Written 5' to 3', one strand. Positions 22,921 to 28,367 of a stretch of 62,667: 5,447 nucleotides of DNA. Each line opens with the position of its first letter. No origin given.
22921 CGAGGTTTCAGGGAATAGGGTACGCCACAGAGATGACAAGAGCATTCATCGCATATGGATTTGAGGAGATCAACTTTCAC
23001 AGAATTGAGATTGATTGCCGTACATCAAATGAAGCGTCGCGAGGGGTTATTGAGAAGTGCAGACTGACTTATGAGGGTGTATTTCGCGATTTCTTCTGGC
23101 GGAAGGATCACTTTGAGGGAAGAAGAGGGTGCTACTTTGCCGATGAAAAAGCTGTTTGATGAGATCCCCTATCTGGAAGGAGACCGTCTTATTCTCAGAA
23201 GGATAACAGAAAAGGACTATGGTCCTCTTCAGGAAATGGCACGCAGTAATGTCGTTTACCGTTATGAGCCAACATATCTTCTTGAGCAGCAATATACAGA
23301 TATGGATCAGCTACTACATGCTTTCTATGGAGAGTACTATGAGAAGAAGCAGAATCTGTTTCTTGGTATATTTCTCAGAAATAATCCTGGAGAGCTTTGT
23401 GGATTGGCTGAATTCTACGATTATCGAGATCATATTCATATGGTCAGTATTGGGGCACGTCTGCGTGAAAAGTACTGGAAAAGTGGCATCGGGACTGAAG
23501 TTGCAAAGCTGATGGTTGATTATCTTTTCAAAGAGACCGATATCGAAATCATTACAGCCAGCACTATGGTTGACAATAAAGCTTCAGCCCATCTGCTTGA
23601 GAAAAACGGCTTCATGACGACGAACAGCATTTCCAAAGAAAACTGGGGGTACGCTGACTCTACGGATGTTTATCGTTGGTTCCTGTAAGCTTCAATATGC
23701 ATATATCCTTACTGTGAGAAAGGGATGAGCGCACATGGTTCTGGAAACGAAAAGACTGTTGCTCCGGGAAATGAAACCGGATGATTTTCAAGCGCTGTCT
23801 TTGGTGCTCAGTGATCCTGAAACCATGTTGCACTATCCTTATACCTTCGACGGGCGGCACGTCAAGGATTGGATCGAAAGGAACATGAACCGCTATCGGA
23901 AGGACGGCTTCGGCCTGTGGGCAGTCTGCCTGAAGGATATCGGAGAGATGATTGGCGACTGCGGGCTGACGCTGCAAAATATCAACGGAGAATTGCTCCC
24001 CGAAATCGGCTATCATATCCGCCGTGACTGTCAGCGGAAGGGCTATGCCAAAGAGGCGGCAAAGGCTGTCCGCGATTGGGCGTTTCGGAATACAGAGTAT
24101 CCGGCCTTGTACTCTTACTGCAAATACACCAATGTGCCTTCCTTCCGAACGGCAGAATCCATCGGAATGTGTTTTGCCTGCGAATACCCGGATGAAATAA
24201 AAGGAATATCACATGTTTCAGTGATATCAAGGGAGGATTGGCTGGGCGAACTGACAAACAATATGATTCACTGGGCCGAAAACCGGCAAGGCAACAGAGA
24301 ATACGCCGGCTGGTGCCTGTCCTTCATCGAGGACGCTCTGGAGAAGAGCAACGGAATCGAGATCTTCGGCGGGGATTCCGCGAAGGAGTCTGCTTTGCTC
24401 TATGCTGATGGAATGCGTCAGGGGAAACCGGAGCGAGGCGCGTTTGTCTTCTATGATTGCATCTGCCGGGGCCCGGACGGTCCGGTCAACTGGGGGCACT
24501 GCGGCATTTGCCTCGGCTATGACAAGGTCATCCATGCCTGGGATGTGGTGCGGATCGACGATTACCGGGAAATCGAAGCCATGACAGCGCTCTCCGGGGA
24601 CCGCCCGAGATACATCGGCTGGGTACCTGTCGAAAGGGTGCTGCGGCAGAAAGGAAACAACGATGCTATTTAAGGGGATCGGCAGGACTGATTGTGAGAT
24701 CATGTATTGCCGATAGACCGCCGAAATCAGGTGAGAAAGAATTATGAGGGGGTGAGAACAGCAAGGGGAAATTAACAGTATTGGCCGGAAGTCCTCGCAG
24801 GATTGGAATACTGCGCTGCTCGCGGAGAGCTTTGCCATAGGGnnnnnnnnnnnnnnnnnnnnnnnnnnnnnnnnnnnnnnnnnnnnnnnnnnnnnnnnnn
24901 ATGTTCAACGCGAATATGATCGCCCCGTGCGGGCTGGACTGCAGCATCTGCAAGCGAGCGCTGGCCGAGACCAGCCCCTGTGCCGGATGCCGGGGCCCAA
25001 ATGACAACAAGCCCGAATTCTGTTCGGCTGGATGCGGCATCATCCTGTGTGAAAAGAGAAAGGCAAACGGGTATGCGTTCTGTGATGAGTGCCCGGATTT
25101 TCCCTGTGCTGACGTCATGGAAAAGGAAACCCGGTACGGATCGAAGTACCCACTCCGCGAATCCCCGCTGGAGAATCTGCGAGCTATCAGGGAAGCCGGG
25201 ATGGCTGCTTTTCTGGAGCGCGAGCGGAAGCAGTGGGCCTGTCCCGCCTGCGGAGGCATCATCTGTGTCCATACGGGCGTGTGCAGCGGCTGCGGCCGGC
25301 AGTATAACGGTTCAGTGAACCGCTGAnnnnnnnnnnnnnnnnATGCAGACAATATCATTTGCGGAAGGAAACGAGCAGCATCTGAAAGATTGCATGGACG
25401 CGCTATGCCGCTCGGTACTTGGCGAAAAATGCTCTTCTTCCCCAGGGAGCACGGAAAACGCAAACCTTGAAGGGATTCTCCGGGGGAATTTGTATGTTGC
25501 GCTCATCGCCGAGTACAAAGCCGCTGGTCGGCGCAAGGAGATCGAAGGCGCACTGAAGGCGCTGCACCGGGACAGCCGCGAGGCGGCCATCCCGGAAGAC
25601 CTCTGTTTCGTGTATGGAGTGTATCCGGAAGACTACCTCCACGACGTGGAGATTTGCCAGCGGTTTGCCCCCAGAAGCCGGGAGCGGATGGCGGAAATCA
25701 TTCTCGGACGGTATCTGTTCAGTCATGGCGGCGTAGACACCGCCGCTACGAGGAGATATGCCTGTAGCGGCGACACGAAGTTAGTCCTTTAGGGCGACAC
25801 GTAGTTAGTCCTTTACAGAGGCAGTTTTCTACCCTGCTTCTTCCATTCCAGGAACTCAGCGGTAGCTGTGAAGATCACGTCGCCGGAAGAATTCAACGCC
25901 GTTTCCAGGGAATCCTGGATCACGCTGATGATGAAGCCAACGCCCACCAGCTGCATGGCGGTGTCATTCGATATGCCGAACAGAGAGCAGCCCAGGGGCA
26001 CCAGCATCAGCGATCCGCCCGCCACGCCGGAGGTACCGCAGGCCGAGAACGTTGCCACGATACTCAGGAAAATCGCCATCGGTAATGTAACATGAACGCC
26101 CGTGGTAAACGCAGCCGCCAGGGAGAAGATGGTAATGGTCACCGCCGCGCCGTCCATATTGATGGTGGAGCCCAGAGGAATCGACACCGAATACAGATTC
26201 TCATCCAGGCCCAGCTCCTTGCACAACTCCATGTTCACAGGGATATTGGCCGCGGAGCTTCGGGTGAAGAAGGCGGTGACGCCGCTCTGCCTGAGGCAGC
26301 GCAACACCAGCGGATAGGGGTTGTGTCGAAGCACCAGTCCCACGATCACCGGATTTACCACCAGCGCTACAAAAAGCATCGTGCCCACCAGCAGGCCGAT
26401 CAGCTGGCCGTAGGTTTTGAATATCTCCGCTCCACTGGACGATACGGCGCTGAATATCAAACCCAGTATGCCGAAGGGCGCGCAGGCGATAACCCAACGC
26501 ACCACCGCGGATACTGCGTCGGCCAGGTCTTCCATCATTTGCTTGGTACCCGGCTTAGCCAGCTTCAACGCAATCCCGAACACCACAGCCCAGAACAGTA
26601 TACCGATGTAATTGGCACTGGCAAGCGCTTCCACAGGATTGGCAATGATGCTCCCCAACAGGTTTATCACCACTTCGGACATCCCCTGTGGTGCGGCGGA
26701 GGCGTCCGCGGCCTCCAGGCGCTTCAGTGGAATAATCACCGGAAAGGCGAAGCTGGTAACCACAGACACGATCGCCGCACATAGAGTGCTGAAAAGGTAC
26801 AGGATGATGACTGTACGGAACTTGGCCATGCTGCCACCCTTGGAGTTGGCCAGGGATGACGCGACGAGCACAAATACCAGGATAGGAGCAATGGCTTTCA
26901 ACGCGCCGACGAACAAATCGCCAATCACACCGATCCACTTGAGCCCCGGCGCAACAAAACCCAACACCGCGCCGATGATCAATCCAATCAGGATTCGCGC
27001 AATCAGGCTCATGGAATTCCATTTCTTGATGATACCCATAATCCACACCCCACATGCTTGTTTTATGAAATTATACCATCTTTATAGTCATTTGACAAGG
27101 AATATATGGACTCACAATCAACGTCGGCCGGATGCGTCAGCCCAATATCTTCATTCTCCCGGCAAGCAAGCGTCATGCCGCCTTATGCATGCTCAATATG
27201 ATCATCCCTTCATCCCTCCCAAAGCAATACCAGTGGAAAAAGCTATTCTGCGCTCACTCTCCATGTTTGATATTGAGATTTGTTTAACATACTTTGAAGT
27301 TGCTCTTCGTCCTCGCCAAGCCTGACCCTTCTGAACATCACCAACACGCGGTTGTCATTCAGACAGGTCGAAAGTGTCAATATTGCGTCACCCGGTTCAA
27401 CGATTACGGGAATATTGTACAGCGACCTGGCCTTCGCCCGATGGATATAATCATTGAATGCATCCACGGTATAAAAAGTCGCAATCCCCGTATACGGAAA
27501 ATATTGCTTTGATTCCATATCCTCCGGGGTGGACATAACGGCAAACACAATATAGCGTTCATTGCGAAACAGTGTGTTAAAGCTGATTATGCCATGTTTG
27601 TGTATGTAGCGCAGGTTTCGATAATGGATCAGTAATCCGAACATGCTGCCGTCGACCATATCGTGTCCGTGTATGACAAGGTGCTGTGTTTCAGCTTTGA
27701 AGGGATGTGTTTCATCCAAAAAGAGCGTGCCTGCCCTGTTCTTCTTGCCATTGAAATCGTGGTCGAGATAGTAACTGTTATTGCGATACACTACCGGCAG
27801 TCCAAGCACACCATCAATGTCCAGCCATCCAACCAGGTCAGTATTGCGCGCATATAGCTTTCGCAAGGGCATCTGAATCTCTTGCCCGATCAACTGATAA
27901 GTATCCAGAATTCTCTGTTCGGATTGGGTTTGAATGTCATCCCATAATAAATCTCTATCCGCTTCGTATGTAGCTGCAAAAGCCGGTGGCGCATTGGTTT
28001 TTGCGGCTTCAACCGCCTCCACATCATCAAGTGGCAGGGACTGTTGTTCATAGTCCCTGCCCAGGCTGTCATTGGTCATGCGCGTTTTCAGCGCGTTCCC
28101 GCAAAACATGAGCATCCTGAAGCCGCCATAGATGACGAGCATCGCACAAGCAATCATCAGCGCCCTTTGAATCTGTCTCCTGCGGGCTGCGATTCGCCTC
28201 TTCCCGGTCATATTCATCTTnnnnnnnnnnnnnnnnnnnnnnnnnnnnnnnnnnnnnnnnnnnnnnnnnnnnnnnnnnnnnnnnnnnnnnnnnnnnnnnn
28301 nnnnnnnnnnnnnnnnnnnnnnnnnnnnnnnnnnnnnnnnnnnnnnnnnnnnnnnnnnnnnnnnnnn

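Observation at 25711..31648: Two half-copies of a second TIR element bracket the 5.7-kb sstT, sortase B and surface-lipase module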

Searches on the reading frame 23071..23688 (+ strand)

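Call 25: search_protein_families(library=pfam, proteins=[window:23071-23688:+])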
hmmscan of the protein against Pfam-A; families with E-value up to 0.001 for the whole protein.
window:23071-23688:+ (205 aa): 4 families
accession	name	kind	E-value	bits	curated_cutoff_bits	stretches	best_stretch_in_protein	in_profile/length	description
PF13302.13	Acetyltransf_3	-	1.4e-22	81.3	25.4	1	39-181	1-137/138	Acetyltransferase (GNAT) domain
PF00583.31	Acetyltransf_1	-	1.3e-10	42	20.7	1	85-181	20-116/116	Acetyltransferase (GNAT) family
PF13420.13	Acetyltransf_4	-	1.7e-06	28.5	24.3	1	42-184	1-137/155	Acetyltransferase (GNAT) domain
PF13523.12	Acetyltransf_8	-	0.00041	20.4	27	1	132-186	88-142/145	Acetyltransferase (GNAT) domain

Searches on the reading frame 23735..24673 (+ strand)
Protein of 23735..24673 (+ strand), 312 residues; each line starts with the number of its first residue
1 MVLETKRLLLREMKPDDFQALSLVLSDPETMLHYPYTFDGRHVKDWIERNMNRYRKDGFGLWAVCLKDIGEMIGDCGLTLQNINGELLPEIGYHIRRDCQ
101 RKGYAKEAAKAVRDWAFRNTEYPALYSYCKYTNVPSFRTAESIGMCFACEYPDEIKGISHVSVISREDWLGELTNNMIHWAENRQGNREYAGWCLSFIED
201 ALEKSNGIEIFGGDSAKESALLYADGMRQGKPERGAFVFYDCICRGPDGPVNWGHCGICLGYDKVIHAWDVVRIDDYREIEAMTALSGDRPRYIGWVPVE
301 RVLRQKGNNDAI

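Call 13: search_protein_families(library=pfam, proteins=[window:23735-24673:+])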
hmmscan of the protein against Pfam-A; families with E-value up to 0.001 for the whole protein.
window:23735-24673:+ (312 aa): 3 families
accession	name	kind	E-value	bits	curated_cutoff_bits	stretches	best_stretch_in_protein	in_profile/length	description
PF13302.13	Acetyltransf_3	-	8.4e-31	107.9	25.4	1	7-145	1-137/138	Acetyltransferase (GNAT) domain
PF00583.31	Acetyltransf_1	-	4.7e-07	30.5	20.7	1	49-144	27-115/116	Acetyltransferase (GNAT) family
PF13420.13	Acetyltransf_4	-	9.4e-06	26.2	24.3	0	146-211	51-114/155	Acetyltransferase (GNAT) domain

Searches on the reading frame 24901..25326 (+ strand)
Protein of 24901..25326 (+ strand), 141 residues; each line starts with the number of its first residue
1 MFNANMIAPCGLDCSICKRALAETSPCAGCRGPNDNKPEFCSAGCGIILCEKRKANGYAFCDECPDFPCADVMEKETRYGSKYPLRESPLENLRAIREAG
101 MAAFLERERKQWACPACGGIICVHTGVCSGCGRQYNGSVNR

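Call 13: search_protein_families(library=pfam, proteins=[window:24901-25326:+])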
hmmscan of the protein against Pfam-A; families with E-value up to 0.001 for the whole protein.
window:24901-25326:+ (141 aa): 1 family
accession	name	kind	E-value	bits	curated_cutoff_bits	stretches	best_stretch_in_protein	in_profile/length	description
PF12675.12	DUF3795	-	1e-07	32.8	22.6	1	6-72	1-81/83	Protein of unknown function (DUF3795)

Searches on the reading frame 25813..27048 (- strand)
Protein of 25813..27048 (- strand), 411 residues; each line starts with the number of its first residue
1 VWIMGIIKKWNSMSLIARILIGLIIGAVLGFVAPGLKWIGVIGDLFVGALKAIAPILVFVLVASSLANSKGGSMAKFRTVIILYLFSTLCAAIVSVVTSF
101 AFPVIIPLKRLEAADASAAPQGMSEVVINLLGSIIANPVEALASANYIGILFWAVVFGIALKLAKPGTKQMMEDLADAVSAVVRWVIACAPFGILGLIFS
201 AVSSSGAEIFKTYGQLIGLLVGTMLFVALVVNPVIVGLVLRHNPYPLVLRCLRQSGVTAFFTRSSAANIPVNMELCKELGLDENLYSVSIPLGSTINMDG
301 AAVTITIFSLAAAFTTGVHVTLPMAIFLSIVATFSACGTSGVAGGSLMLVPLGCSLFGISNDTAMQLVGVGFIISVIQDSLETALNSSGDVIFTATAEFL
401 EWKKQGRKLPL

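Call 13: search_protein_families(library=pfam, proteins=[window:25813-27048:-])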
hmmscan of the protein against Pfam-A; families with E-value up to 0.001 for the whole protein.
window:25813-27048:- (411 aa): 1 family
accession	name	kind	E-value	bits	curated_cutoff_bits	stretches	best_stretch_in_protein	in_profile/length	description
PF00375.23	SDF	-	5.5e-69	233.5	27.9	1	15-396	1-383/387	Sodium:dicarboxylate symporter family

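Call 44: list_cluster_members(proteins=[window:25813-27039:-, window:25343-25792:+, window:24901-25326:+, window:23735-24673:+, window:23071-23688:+, window:14953-16173:+, window:14442-14783:-, window:30861-31169:-, window:22264-22872:+, window:20687-21673:-])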
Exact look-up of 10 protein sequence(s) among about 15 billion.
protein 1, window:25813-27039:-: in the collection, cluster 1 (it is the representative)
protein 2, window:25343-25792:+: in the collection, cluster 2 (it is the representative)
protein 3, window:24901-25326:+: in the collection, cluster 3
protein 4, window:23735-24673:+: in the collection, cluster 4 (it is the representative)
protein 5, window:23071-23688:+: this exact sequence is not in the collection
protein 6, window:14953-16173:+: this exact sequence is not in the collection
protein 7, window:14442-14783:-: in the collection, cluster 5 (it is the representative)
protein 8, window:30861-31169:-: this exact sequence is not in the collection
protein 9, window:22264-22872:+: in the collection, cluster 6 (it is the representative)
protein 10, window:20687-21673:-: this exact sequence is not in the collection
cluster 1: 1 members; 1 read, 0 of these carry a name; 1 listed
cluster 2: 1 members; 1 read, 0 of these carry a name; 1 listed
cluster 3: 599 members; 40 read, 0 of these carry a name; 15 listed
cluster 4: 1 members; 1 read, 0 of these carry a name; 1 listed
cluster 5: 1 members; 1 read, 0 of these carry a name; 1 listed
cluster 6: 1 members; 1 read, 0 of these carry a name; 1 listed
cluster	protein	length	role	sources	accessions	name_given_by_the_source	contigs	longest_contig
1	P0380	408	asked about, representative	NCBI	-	-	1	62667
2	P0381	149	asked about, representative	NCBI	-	-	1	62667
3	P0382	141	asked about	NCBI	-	-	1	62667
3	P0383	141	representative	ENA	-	-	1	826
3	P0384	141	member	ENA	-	-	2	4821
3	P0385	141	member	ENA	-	-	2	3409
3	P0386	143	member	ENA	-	-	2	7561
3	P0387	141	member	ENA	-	-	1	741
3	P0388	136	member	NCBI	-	-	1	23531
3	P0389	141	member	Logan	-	-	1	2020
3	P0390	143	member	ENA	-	-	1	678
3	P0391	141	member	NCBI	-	-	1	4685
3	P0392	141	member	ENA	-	-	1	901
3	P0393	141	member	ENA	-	-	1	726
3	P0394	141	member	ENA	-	-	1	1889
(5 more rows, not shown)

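Call 45: find_encoding_contigs(protein=P0388, flank=10000)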
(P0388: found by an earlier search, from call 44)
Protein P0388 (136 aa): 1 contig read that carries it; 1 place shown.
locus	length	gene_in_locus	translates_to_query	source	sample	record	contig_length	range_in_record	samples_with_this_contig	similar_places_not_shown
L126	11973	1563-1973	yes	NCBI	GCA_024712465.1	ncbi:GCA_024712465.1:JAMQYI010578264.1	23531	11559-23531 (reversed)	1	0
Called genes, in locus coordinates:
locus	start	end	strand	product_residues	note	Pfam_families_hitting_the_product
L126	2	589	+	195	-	?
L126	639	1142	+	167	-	PF14526:Cass2 (weak)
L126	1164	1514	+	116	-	-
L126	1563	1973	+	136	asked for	PF12675:DUF3795 (weak)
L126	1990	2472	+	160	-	PF00583:Acetyltransf_1, PF13673:Acetyltransf_10, PF13508:Acetyltransf_7, PF08445:FR47 (weak)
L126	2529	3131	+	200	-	PF00300:His_Phos_1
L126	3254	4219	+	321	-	PF13302:Acetyltransf_3, PF00583:Acetyltransf_1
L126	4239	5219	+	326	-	PF00583:Acetyltransf_1, PF13673:Acetyltransf_10 (weak), PF13508:Acetyltransf_7 (weak)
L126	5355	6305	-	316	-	PF02311:AraC_binding (faint), PF07883:Cupin_2 (weak), PF12833:HTH_18, PF00165:HTH_AraC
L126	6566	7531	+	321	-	PF20434:BD-FAE, PF07859:Abhydrolase_3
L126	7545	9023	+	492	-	PF12832:MFS_1_like (weak), PF13347:MFS_2, PF07690:MFS_1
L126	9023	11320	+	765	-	PF02837:Glyco_hydro_2_N, PF22666:Glyco_hydro_2_N2 (weak), PF00703:Glyco_hydro_2, PF02836:Glyco_hydro_2_C, PF16355:DUF4982, PF18565:Glyco_hydro2_C5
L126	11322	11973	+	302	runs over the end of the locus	PF00135:COesterase (faint), PF20434:BD-FAE, PF07859:Abhydrolase_3, PF00326:Peptidase_S9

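Call 46: find_encoding_contigs(protein=P0386, flank=10000)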
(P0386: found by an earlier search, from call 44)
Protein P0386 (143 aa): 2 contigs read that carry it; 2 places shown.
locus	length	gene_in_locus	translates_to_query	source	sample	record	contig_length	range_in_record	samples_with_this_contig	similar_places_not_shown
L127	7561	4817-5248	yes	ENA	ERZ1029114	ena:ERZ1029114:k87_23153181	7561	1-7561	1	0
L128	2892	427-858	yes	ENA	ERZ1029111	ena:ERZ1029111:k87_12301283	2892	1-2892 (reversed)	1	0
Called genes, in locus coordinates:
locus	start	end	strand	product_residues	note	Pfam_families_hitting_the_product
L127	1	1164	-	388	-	?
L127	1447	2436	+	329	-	PF00144:Beta-lactamase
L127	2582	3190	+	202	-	PF00300:His_Phos_1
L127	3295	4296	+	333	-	PF00583:Acetyltransf_1, PF13673:Acetyltransf_10, PF13508:Acetyltransf_7, PF08445:FR47 (faint), PF00583:Acetyltransf_1, PF13673:Acetyltransf_10 (weak), PF13508:Acetyltransf_7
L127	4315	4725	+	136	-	PF00903:Glyoxalase, PF12681:Glyoxalase_2, PF18029:Glyoxalase_6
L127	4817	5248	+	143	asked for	PF12675:DUF3795 (weak)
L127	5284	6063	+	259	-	PF00583:Acetyltransf_1 (weak)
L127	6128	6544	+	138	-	PF00583:Acetyltransf_1, PF13527:Acetyltransf_9 (faint), PF13673:Acetyltransf_10, PF13508:Acetyltransf_7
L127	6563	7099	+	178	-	PF00293:NUDIX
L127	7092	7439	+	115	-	PF18823:InPase (weak)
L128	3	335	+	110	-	?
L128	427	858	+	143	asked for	PF12675:DUF3795 (weak)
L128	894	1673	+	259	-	PF00583:Acetyltransf_1 (weak)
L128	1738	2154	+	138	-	PF00583:Acetyltransf_1, PF13527:Acetyltransf_9 (faint), PF13673:Acetyltransf_10, PF13508:Acetyltransf_7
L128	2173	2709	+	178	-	PF00293:NUDIX (weak)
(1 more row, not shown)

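Call 82: search_protein_families(library=ncbifam, proteins=[window:25813-27039:-])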
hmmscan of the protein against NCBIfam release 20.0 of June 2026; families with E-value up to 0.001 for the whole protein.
window:25813-27039:- (408 aa): 4 families
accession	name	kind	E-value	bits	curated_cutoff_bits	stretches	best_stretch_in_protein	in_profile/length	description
NF010151.0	PRK13628.1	equivalog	7.6e-173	575.2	308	1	3-402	7-405/407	serine/threonine transporter SstT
NF009587.0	PRK13027.1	subfamily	2.3e-26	92.6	570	1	7-373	4-376/442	C4-dicarboxylate transporter DctA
NF002461.0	PRK01663.1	subfamily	4.8e-25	88.4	513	1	10-348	7-355/428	C4-dicarboxylate transporter DctA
NF008440.0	PRK11283.1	equivalog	6.5e-17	61.4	638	1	11-389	7-403/437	glutamate/aspartate:proton symporter GltP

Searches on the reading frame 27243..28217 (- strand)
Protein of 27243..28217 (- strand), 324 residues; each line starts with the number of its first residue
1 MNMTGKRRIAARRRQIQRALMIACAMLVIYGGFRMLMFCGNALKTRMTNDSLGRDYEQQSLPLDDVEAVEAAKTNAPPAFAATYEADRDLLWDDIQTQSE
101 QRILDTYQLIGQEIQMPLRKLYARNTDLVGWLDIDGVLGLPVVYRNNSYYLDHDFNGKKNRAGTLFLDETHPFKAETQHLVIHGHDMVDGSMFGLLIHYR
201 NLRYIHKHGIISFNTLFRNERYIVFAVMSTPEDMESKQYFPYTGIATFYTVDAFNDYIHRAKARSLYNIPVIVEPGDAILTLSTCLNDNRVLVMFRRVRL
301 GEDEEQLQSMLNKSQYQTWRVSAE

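Call 13: search_protein_families(library=pfam, proteins=[window:27243-28217:-])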
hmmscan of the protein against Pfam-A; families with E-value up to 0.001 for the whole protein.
window:27243-28217:- (324 aa): 1 family
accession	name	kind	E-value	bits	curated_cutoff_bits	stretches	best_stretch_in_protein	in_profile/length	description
PF04203.18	Sortase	-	5e-06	26.7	26.6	1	155-293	16-120/125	Sortase domain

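Call 15: find_related_loci(query=window:27243-28217:-, collection=genome_contigs, flank=10000)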
Query window:27243-28217:- (324 aa) in genome_contigs; peptide patterns used: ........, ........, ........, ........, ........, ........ (x = any residue, [..] = any of these).
20 stretches matched a pattern; 1 encode a relative of the query (tblastn E <= 1e-3); 1 distinct loci.
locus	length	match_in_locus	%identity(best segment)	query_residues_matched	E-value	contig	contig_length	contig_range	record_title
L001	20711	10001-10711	46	66-298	2e-60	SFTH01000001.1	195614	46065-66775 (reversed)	MAG: bacterium isolate W1P25.031 Contig3, whole genome shotgun sequence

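Call 39: find_homologous_proteins(query=window:27243-28217:-)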
Query window:27243-28217:- (324 aa): 308 proteins with E <= 0.001 among 1247 candidates; the best 120 are listed.
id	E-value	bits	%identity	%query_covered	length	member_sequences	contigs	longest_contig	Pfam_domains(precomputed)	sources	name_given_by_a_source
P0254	2.6e-210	715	97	100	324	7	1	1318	-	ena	-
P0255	2.0e-77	279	44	94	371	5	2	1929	-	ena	-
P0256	1.0e-76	276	43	97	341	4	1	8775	-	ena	-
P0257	1.2e-76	276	44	94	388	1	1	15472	-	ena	-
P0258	3.9e-76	275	45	90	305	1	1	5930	-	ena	-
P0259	4.2e-76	274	44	90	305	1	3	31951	-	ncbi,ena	-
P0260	6.6e-76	274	44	93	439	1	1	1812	-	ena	-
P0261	1.7e-75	272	43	90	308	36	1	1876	-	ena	-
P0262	1.9e-75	272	45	90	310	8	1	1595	-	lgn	-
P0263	2.8e-75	272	43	90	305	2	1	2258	-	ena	-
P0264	5.1e-75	271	43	90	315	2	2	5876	-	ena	-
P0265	6.6e-75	270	42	93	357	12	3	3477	-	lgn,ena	-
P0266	9.3e-75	270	44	91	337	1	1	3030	PF04203.19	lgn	-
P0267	1.6e-74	269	43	90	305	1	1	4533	-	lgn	-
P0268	2.1e-74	269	44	93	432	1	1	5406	-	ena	-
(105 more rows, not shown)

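Call 40: list_cluster_members(proteins=[P0254])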
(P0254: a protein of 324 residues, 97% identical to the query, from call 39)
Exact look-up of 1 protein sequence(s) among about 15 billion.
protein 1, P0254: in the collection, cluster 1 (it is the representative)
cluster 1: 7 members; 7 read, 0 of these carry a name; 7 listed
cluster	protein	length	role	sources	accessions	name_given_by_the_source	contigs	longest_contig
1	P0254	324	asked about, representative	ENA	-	-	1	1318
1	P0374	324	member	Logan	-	-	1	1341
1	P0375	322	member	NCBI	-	-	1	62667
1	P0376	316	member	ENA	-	-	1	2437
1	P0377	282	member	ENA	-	-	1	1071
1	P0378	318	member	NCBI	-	-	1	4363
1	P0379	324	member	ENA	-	-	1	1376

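Call 41: find_encoding_contigs(protein=P0378, flank=10000)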
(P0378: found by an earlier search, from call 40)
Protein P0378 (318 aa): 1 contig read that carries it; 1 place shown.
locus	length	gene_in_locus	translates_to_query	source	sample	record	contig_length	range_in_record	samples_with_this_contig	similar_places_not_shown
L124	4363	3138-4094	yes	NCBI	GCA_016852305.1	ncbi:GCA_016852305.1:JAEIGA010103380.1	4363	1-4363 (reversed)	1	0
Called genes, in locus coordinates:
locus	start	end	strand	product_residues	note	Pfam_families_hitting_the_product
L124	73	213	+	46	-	-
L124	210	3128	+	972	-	PF18998:Flg_new_2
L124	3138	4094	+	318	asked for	-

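Call 42: find_encoding_contigs(protein=P0376, flank=10000)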
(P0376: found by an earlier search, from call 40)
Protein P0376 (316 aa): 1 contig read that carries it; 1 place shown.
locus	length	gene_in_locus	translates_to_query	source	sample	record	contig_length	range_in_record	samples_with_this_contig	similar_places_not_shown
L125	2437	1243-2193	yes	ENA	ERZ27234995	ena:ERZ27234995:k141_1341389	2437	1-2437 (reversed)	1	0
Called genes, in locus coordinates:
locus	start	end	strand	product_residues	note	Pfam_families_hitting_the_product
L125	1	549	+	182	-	?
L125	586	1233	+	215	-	PF18998:Flg_new_2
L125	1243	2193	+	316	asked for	-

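Call 82: search_protein_families(library=ncbifam, proteins=[window:27243-28217:-])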
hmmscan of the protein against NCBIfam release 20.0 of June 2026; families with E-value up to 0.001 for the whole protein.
window:27243-28217:- (324 aa): 2 families
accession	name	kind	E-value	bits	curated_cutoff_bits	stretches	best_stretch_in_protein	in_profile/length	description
TIGR03064.1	sortase_srtB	equivalog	5.7e-33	114.2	153.75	1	97-288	42-227/235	class B sortase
NF040525.1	SrtB_LPKTxSAVK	exception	4.6e-10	38.9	200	1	115-306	52-247/261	class B sortase, LPKTxAVK-specific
